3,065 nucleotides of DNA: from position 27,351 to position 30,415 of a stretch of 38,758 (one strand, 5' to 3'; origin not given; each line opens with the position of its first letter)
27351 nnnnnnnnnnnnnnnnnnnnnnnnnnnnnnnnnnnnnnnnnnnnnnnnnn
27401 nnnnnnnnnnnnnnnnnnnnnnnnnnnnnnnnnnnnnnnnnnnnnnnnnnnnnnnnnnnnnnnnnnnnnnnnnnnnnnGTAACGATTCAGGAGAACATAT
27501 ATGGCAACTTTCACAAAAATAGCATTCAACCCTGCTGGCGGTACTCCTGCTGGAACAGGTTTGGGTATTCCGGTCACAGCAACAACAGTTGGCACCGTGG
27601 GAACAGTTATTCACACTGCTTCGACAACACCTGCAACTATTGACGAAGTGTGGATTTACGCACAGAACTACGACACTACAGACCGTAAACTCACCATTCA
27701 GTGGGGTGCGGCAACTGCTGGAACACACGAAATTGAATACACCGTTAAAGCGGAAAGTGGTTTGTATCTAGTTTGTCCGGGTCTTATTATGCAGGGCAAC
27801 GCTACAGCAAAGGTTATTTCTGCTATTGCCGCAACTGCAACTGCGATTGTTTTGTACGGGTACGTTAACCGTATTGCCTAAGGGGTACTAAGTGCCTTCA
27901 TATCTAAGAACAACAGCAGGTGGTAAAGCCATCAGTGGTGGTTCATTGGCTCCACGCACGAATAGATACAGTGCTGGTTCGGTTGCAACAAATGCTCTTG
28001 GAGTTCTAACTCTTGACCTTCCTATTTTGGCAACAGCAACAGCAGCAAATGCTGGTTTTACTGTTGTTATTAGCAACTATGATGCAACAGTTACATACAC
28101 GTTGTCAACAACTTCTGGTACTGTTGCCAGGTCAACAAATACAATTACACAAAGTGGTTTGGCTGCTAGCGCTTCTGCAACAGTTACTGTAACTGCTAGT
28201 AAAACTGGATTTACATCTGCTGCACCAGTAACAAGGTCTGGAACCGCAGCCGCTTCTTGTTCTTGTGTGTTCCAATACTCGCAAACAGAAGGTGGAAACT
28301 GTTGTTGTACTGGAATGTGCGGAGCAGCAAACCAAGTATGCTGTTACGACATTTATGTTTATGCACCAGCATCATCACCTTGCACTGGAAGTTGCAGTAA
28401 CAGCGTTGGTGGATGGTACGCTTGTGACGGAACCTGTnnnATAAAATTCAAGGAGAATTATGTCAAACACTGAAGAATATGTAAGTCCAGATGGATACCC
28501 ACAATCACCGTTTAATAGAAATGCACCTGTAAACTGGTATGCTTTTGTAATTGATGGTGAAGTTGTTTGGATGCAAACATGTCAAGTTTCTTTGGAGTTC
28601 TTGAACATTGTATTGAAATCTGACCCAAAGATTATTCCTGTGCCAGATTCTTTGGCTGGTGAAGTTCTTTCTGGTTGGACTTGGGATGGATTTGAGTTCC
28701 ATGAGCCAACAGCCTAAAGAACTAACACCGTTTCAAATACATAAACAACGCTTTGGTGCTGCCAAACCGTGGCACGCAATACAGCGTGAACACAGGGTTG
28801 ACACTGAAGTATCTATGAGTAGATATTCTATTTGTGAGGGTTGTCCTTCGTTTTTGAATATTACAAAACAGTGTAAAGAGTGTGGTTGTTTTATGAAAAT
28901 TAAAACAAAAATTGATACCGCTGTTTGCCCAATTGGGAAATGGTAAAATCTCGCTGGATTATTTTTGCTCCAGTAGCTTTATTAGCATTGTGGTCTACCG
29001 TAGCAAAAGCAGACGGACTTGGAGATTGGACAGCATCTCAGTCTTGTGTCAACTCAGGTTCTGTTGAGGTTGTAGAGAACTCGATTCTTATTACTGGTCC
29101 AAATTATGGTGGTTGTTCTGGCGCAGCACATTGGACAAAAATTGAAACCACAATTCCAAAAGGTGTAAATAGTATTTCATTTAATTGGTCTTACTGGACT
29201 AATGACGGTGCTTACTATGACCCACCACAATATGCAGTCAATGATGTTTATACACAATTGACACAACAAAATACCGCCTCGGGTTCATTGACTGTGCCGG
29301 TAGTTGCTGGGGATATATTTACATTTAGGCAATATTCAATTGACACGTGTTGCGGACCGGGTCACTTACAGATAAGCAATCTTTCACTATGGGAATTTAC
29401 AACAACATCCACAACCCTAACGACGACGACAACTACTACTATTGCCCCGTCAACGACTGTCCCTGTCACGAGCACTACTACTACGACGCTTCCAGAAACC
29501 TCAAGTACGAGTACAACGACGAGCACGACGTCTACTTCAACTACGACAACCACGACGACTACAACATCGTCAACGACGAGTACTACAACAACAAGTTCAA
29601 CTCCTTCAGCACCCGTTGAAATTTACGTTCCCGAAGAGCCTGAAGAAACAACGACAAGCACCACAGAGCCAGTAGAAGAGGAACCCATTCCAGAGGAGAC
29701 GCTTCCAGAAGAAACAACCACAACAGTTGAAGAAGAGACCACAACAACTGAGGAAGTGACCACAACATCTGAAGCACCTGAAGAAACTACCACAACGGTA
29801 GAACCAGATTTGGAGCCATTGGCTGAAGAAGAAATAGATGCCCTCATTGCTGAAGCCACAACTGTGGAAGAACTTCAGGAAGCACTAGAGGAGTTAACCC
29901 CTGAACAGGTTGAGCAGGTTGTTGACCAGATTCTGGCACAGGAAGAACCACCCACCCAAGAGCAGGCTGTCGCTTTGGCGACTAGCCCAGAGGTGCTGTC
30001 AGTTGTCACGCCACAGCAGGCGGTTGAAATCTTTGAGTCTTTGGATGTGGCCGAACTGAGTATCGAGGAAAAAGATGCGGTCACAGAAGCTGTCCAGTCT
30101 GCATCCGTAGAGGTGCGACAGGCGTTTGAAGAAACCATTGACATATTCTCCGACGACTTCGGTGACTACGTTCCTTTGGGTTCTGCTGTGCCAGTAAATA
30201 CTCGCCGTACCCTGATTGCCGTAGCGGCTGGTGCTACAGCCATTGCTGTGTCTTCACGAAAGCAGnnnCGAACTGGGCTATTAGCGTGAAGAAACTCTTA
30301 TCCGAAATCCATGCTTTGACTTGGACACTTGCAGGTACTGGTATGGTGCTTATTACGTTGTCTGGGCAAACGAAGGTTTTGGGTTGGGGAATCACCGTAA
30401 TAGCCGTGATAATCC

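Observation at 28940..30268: Late-arm gene for a signal-peptide protein with a mucin-like Thr/Ser stalk, acidic EETTTT repeats and a C-terminal membrane anchor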

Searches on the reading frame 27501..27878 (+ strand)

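Call 5: search_protein_families(library=pfam, proteins=[window:27501-27878:+], max_evalue=1)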
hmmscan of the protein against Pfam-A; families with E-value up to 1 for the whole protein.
window:27501-27878:+ (126 aa): 0 families

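Call 6: search_protein_families(library=phrogs, proteins=[window:27501-27878:+], max_evalue=0.1)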
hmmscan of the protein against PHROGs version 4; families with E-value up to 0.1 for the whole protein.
window:27501-27878:+ (126 aa): 1 family
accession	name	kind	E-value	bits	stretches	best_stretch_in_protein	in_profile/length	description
phrog_30535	-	unknown function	1.5e-41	142.3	1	1-125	1-123/125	-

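Call 43: search_protein_families(library=padloc, proteins=[window:27501-27878:+], max_evalue=0.1)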
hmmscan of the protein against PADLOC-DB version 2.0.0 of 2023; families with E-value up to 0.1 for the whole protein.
window:27501-27878:+ (126 aa): 0 families

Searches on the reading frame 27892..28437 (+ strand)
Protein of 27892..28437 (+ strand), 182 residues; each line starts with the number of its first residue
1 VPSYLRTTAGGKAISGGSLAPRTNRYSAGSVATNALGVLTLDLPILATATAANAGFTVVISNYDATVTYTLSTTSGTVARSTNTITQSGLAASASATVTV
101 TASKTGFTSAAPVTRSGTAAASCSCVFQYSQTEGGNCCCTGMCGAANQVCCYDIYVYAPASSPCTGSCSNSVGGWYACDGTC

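Call 5: search_protein_families(library=pfam, proteins=[window:27892-28437:+], max_evalue=1)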
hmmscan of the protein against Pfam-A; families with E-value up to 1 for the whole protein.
window:27892-28437:+ (182 aa): 0 families

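Call 6: search_protein_families(library=phrogs, proteins=[window:27892-28437:+], max_evalue=0.1)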
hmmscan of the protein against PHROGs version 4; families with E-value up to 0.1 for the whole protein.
window:27892-28437:+ (182 aa): 1 family
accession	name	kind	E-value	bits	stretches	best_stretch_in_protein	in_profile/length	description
phrog_8401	-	other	0.01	13.1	1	56-102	3478-3524/4158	beta-propeller repeat protein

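Call 12: search_protein_families(library=ncbifam, proteins=[window:27892-28437:+], max_evalue=10)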
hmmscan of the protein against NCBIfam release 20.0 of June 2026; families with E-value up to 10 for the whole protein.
window:27892-28437:+ (182 aa): 1 family
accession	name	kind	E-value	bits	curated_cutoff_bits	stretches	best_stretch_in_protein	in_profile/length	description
TIGR03096.1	nitroso_cyanin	equivalog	0.042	13.6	142.85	1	38-68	9-39/135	nitrosocyanin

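Call 43: search_protein_families(library=padloc, proteins=[window:27892-28437:+], max_evalue=0.1)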
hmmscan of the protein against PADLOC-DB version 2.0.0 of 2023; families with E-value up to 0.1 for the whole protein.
window:27892-28437:+ (182 aa): 0 families

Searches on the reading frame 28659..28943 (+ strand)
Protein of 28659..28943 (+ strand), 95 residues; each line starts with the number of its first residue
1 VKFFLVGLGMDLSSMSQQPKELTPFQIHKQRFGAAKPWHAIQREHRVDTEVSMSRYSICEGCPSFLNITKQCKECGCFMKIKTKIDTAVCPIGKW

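Call 5: search_protein_families(library=pfam, proteins=[window:28659-28943:+], max_evalue=1)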
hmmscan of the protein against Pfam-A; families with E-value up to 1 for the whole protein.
window:28659-28943:+ (95 aa): 1 family
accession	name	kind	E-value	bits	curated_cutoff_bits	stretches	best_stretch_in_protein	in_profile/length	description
PF19668.4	DUF6171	-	2.1e-06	28.4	27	1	42-95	29-80/80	Family of unknown function (DUF6171)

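Call 6: search_protein_families(library=phrogs, proteins=[window:28659-28943:+], max_evalue=0.1)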
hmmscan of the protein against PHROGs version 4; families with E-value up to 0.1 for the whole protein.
window:28659-28943:+ (95 aa): 2 families
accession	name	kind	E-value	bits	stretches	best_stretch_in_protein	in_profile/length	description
phrog_13558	-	unknown function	8e-16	58.8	1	44-95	17-68/69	-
phrog_37411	-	unknown function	0.011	16.3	1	74-95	63-84/207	-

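Call 12: search_protein_families(library=ncbifam, proteins=[window:28659-28943:+], max_evalue=10)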
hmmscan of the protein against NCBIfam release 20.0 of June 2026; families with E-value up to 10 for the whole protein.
window:28659-28943:+ (95 aa): 0 families

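Call 43: search_protein_families(library=padloc, proteins=[window:28659-28943:+], max_evalue=0.1)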
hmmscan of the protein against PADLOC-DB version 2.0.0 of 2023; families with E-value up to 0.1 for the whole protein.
window:28659-28943:+ (95 aa): 0 families

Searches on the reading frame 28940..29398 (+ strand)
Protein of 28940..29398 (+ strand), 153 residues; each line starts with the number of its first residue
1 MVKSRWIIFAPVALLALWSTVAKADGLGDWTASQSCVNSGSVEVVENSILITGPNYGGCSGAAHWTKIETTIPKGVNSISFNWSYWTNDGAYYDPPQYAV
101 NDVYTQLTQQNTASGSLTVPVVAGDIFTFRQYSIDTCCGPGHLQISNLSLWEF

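Call 7: find_homologous_proteins(query=window:28940-29398:+, max_evalue=0.01)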
Query seq(153 aa) (153 aa): 9 proteins with E <= 0.01 among 30 candidates.
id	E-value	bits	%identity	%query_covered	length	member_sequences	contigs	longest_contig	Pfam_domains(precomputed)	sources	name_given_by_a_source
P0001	1.9e-67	244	70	100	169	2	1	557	-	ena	-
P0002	1.3e-64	235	67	99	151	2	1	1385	-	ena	-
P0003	2.5e-62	228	65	98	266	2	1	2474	-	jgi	jgi:hypothetical protein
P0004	2.5e-62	227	68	100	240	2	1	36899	-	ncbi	ncbi:hypothetical protein UFOVP1549_62, partial [uncultured Caudovirales phage]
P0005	1.8e-59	218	62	98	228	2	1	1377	-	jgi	-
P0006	1.1e-55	206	62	99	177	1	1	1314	-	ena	-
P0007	3.5e-55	204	66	93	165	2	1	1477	-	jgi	-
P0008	3.3e-50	188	66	84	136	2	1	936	-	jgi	jgi:hypothetical protein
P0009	5.1e-36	142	55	78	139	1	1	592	-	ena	-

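Call 25: predict_structure(alignment_id=A1)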
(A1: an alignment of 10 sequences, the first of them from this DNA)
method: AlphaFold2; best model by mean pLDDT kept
length: 153 residues; sequences in the alignment: 10
mean_pLDDT: 79.9   pTM: 0.73
mean pLDDT of the five models: 79.9, 79.1, 79.0, 78.8, 78.5
residues with pLDDT >= 90: 65; 70-90: 47; 50-70: 31; < 50: 10
segments of 3 or more residues with pLDDT < 50: 1-4
pLDDT, mean of each block of 10 residues (from residue 1): 49 50 59 85 87 75 87 90 91 87 94 95 94 76 88 60
secondary structure, 60 per line:
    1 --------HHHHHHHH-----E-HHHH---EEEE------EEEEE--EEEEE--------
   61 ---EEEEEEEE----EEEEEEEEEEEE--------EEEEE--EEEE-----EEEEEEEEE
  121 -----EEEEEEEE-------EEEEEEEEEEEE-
elements in order: H9-16 H24-27 E31-34 E41-45 E48-52 E64-71 E76-87 E96-100 E103-106 E112-120 E126-133 E141-152
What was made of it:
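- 29012..29398 (+): Head domain, aa 25-153: beta jelly-roll, carbohydrate-binding-module-like, 4 Cys. AF2 pLDDT 79.9 (call 25).
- Checked: AF2 gives 10 beta strands, pLDDT about 80 (call 25).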

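Call 30: fold_search(model_id=the predicted structure, library=pdb)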
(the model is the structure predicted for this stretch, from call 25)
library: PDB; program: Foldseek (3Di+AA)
matches with E <= 10: 1820; with E <= 0.001: 304
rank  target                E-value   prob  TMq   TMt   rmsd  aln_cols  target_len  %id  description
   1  8a28_A                1.1e-06  1.00  0.37  0.19   7.9       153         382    8  Structure of the astacin zymogen of LAST-MAM from Limulus polyphemus (released 2022-10-19)
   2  4d0q                  1.8e-06  1.00  0.41  0.40   6.5       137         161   11  Hyaluronan Binding Module of the Streptococcal Pneumoniae Hyaluronate Lyase (released 2014-08-06)
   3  2xom_A                6.3e-06  1.00  0.49  0.51   4.6       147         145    8  Atomic resolution structure of TmCBM61 in complex with beta-1,4- galactotriose (released 2010-09-08)
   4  8hhv_A                6.3e-06  1.00  0.44  0.18   6.5       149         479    9  endo-alpha-D-arabinanase EndoMA1 from Microbacterium arabinogalactanolyticum (released 2023-08-16)
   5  2xon_L                8.8e-06  1.00  0.46  0.48   5.2       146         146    9  Structure of TmCBM61 in complex with beta-1,4-galactotriose at 1.4 A resolution (released 2010-09-08)
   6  9h99                  8.8e-06  1.00  0.42  0.09   8.3       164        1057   12  Native structure of the full-length pesticidal protein Cry1Ca18 at pH7, from crystals formed in vivo (released 2025-11-12)
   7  8ic1_A                1.0e-05  1.00  0.44  0.18   6.9       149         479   10  endo-alpha-D-arabinanase EndoMA1 D51N mutant from Microbacterium arabinogalactanolyticum in complex with arabinooligos (released 2023-08-16)
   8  2zey_A                1.4e-05  1.00  0.40  0.41   6.4       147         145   16  Family 16 carbohydrate binding module (released 2008-03-04)
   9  3p6b_A                1.6e-05  1.00  0.37  0.33   7.3       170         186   12  The crystal structure of CelK CBM4 from Clostridium thermocellum (released 2011-08-24)
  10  2zey_B                1.6e-05  1.00  0.38  0.40   6.6       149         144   14  Family 16 carbohydrate binding module (released 2008-03-04)
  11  1gui_A                1.6e-05  1.00  0.37  0.37   8.2       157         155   11  CBM4 structure and function (released 2002-09-26)
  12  4w8j                  1.8e-05  1.00  0.41  0.09   6.3       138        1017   11  Structure of the full-length insecticidal protein Cry1Ac reveals intriguing details of toxin packaging into in vivo form (released 2014-09-17)
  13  2zew_A                1.9e-05  1.00  0.39  0.40   7.0       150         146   19  Family 16 Cabohydrate Binding Domain Module 1 (released 2008-03-04)
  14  3oea_A                1.9e-05  1.00  0.40  0.41   6.5       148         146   16  Crystal structure of the Q121E mutants of C.polysaccharolyticus CBM16-1 bound to cellopentaose (released 2010-08-25)
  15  3oeb_A                1.9e-05  1.00  0.39  0.41   6.6       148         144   16  Crystal structure of the Q121E mutant of C.polysaccharolyticus CBM16-1 bound to mannopentaose (released 2010-08-25)
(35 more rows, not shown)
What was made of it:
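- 29012..29398 (+): Foldseek against PDB: CBM61/16/4/35/6, E 1e-6 to 1e-4 (call 30).
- On Carbohydrate-binding modules (beta-jelly-roll CBM fold class): Foldseek probability is 1.00 to CBM61, CBM16, CBM4, CBM35 and CBM6, with E 1e-6 to 1e-4 and TM 0.35-0.5 (query includes the signal peptide) (calls 25, 30).
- Foldseek against PDB gives CBM61/16/4/35/6 at E 1e-6 to 1e-4 (call 30).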

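Call 94: fold_search(model_id=the predicted structure, library=viral)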
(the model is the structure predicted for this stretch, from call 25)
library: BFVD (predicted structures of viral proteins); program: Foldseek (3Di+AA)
matches with E <= 10: 1880; with E <= 0.001: 307
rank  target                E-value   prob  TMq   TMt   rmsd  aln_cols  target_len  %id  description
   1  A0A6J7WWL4            5.1e-19  1.00  0.73  0.23  15.0       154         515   56  Uncharacterized protein [uncultured Caudovirales phage]
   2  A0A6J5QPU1            1.2e-18  1.00  0.74  0.19   6.6       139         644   63  Uncharacterized protein [uncultured Caudovirales phage]
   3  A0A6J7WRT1            4.3e-11  1.00  0.72  0.30   7.9       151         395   30  Uncharacterized protein [uncultured Caudovirales phage]
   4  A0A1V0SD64            3.9e-08  1.00  0.66  0.10   4.2       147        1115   21  Collagen triple helix repeat motif-containing protein [Indivirus ILV1]
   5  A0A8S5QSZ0            3.7e-07  1.00  0.51  0.10   5.3       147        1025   11  Tail protein [Siphoviridae sp. ctOWj17]
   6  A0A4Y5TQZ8            3.7e-07  1.00  0.45  0.17   7.2       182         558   10  (no name in the UniProt tables at hand)
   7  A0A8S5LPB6            5.5e-07  1.00  0.49  0.48   8.3       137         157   15  Serine protease VesC [Siphoviridae sp. ctoiW10]
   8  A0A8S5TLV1            9.6e-07  1.00  0.49  0.18   4.1       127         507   13  Uncharacterized protein [Podoviridae sp. ctO1718]
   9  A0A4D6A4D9            1.8e-06  1.00  0.45  0.08   7.3       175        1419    8  (no name in the UniProt tables at hand)
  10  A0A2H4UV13            1.9e-06  1.00  0.55  0.29   6.3       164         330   10  Core protein [Bodo saltans virus]
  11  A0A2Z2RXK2            2.2e-06  1.00  0.44  0.25   6.4       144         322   16  Neck passage structure [Lactococcus phage 37203]
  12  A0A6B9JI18            2.5e-06  1.00  0.45  0.12   5.6       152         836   13  Tail fiber protein [Vibrio phage vB_VchM_Kuja]
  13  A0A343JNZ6            2.8e-06  1.00  0.43  0.39   6.3       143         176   12  Major tail extension protein [Lactococcus phage 37201]
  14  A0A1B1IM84            3.0e-06  1.00  0.43  0.22   6.6       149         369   14  (no name in the UniProt tables at hand)
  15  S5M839                3.1e-06  1.00  0.45  0.09   5.0       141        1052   11  Minor structural protein [Bacillus phage Basilisk]
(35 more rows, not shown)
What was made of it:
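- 29012..29398 (+): Foldseek against BFVD: phage tail-fibre and neck-passage CBM-like domains (call 94).
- Closest known: Carbohydrate-binding modules of phage receptor-binding proteins. Same: The head has the same beta-jelly-roll fold class (call 94).
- Foldseek against BFVD gives CBM-like domains of phage fibres (call 94). The head is of the lectin type found in phage receptor-binding proteins (calls 30, 94). The head resembles CBM-like domains of phage fibres (call 94).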

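Call 97: search_solved_structures(query=A1, max_evalue=1)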
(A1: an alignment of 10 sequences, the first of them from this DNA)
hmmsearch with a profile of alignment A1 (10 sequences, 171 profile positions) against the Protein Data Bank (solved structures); distinct sequences matched with E-value up to 1: 5.
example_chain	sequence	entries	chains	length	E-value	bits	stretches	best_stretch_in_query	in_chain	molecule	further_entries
4hvf_A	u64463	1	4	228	0.21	14.4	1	36-94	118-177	Green fluorescent protein blFP-Y6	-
9fem_A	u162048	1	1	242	0.21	14.4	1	52-94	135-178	mNeonGreen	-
5ltp_A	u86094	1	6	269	0.25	14.1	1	52-94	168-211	mNeonGreen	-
5ltr_A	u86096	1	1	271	0.25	14.1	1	52-94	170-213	mNeonGreen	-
9dze_f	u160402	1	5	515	0.61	12.9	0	52-94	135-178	pD5-14 D component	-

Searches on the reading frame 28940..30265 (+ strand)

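Call 5: search_protein_families(library=pfam, proteins=[window:28940-30265:+], max_evalue=1)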
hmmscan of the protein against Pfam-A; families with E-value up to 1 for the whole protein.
window:28940-30265:+ (442 aa): 3 families
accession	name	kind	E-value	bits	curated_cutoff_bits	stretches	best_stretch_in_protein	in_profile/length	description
PF03105.24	SPX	-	0.054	14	27.8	1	189-340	42-182/340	SPX domain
PF00806.25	PUF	-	0.21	11.8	26.3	1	312-332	15-35/35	Pumilio-family RNA binding repeat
PF21822.3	Phage_TAC_15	-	0.68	10.9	22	0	295-339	39-84/127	Phage tail assembly chaperone protein, TAC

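Call 6: search_protein_families(library=phrogs, proteins=[window:28940-30265:+], max_evalue=0.1)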
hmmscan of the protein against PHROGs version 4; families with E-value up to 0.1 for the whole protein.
window:28940-30265:+ (442 aa): 1 family
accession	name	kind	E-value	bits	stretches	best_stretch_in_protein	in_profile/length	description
phrog_891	-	head and packaging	0.065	14.5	0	295-340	53-95/106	terminase small subunit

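Call 12: search_protein_families(library=ncbifam, proteins=[window:28940-30265:+], max_evalue=10)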
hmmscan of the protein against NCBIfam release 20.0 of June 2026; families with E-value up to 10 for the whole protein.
window:28940-30265:+ (442 aa): 2 families
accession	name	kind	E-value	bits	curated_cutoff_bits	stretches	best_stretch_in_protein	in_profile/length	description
NF004561.0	PRK05901.1-3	equivalog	0.42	9.6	582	1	160-346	41-234/537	RNA polymerase sigma factor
TIGR04526.1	predic_Ig_block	subfamily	0.5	9.2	150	1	175-337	16-175/693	putative immunoglobulin-blocking virulence protein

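Call 43: search_protein_families(library=padloc, proteins=[window:28940-30265:+], max_evalue=0.1)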
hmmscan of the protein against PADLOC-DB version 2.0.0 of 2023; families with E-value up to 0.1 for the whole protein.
window:28940-30265:+ (442 aa): 0 families
